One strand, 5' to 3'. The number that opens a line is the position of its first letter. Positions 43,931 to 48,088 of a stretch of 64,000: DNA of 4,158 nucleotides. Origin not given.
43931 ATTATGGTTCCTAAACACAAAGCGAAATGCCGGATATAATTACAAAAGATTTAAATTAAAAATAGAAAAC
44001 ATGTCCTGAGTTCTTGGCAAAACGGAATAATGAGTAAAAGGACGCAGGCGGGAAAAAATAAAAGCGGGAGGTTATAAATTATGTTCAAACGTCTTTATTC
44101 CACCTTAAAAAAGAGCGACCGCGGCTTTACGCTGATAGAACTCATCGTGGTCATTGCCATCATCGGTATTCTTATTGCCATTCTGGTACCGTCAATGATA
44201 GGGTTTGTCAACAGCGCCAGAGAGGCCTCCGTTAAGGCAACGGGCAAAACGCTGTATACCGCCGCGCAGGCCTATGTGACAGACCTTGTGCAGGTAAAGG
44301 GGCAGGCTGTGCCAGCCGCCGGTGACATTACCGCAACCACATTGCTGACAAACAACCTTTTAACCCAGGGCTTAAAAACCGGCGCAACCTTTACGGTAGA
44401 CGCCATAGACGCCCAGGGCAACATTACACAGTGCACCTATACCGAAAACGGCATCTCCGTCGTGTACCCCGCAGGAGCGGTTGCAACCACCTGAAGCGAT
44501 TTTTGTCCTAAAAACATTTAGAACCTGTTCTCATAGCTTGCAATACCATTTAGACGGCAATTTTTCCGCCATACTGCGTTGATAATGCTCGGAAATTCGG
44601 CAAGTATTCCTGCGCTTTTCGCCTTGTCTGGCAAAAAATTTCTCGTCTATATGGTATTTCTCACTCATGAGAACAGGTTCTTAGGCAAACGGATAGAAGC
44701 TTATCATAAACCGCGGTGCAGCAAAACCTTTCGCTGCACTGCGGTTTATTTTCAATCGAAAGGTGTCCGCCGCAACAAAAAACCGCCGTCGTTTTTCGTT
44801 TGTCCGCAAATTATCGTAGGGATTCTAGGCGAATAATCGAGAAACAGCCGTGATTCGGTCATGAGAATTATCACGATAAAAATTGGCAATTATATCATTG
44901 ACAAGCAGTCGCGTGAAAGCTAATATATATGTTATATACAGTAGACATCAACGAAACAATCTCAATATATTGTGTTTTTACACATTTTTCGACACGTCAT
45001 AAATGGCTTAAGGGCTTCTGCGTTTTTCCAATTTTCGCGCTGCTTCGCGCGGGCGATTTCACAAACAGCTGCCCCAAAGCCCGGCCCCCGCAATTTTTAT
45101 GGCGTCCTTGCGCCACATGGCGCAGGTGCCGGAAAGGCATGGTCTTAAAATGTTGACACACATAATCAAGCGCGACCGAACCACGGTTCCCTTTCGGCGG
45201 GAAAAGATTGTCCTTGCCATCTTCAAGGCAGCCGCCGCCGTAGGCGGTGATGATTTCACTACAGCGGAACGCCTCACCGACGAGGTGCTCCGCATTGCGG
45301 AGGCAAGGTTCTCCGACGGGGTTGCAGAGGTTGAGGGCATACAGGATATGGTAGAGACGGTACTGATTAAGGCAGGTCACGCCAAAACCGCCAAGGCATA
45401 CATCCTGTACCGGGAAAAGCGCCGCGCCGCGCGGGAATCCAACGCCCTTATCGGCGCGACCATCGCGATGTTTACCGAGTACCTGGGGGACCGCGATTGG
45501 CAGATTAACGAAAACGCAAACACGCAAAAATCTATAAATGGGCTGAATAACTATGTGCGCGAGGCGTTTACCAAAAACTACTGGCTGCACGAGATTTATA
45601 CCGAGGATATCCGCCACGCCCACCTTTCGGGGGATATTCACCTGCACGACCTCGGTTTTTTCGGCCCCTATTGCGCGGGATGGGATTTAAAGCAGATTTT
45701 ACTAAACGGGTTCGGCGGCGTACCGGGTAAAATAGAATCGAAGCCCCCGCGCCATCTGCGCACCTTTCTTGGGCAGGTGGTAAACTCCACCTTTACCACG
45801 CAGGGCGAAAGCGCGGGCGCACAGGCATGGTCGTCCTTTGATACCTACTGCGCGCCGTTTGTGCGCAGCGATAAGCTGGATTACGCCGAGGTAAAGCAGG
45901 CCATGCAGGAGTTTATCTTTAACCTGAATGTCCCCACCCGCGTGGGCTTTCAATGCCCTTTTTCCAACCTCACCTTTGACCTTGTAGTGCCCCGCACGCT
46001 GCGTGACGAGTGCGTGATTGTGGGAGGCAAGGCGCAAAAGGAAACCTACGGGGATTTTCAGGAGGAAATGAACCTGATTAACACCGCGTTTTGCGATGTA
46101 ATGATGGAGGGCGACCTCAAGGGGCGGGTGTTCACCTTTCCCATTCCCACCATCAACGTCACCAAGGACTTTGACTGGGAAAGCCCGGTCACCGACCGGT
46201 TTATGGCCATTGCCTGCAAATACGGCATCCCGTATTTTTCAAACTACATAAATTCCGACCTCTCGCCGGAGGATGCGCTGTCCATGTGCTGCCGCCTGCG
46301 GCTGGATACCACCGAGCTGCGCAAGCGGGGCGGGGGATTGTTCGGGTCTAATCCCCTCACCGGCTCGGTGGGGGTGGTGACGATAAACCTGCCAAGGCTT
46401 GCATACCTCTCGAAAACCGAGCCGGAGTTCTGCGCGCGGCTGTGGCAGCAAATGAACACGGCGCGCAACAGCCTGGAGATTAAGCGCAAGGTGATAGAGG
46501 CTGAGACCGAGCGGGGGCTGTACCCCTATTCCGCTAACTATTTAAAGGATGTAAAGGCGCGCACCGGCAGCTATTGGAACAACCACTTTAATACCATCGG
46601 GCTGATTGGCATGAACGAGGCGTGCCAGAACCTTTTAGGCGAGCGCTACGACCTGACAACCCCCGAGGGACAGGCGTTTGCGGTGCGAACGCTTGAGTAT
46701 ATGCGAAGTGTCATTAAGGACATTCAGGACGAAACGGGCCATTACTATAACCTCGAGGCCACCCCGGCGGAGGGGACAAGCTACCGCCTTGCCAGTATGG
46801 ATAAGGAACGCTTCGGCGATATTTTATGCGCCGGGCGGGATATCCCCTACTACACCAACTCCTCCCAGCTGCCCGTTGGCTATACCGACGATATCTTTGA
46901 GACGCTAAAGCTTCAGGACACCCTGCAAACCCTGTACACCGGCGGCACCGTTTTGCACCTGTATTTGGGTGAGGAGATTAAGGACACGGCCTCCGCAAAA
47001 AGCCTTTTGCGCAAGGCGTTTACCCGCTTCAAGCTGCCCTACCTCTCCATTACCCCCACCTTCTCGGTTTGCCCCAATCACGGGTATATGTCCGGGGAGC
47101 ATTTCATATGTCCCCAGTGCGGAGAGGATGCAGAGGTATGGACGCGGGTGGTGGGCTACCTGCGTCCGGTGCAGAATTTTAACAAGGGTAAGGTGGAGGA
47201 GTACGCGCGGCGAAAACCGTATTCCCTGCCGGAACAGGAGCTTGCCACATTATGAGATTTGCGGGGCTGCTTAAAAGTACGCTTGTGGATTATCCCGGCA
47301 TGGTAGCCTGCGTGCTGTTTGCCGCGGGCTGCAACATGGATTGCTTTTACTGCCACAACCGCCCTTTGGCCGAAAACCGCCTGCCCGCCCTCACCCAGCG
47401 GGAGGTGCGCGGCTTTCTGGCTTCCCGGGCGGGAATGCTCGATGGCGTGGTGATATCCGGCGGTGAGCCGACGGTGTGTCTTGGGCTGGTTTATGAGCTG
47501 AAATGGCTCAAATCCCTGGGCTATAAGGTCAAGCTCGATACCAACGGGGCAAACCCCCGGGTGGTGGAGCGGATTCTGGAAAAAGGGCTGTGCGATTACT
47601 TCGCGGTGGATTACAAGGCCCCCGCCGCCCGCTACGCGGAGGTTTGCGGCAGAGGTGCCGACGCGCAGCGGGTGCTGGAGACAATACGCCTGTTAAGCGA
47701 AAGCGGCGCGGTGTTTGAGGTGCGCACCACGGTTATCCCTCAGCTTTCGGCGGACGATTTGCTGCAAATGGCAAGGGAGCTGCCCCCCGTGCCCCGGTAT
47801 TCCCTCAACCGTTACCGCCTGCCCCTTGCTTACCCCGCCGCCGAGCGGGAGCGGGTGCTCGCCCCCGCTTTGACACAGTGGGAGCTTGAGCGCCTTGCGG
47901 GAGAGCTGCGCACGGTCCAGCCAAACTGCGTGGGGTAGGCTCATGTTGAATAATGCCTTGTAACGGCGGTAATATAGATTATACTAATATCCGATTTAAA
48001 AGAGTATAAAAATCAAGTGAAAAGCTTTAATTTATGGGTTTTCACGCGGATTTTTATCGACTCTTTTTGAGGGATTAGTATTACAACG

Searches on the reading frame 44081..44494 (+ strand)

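Call 32: search_protein_families(library=pfam, proteins=[window:44081-44494:+], max_evalue=0.00001)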
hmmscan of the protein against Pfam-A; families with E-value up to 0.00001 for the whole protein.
window:44081-44494:+ (137 aa): 1 family
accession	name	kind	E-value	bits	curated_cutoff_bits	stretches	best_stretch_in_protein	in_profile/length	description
PF07963.17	N_methyl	-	4.8e-10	39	21.2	1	11-35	2-26/27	Prokaryotic N-terminal methylation motif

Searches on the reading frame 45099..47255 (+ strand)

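Call 32: search_protein_families(library=pfam, proteins=[window:45099-47255:+], max_evalue=0.00001)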
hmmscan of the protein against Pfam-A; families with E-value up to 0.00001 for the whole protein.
window:45099-47255:+ (718 aa): 2 families
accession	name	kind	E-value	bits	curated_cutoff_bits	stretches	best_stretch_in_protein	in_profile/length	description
PF13597.11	NRDD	-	6e-192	639.7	26.2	1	138-708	1-562/562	Anaerobic ribonucleoside-triphosphate reductase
PF03477.21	ATP-cone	-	1.3e-21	77.3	25.8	1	21-109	2-87/88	ATP cone domain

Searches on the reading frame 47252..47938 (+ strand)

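Call 32: search_protein_families(library=pfam, proteins=[window:47252-47938:+], max_evalue=0.00001)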
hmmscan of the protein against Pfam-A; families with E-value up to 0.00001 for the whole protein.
window:47252-47938:+ (228 aa): 2 families
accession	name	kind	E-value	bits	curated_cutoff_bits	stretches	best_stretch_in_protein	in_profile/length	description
PF04055.27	Radical_SAM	-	2e-21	77.3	29.5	1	23-176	3-165/166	Radical SAM superfamily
PF13353.11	Fer4_12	-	1.3e-06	29.2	22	1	15-83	4-73/137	4Fe-4S single cluster domain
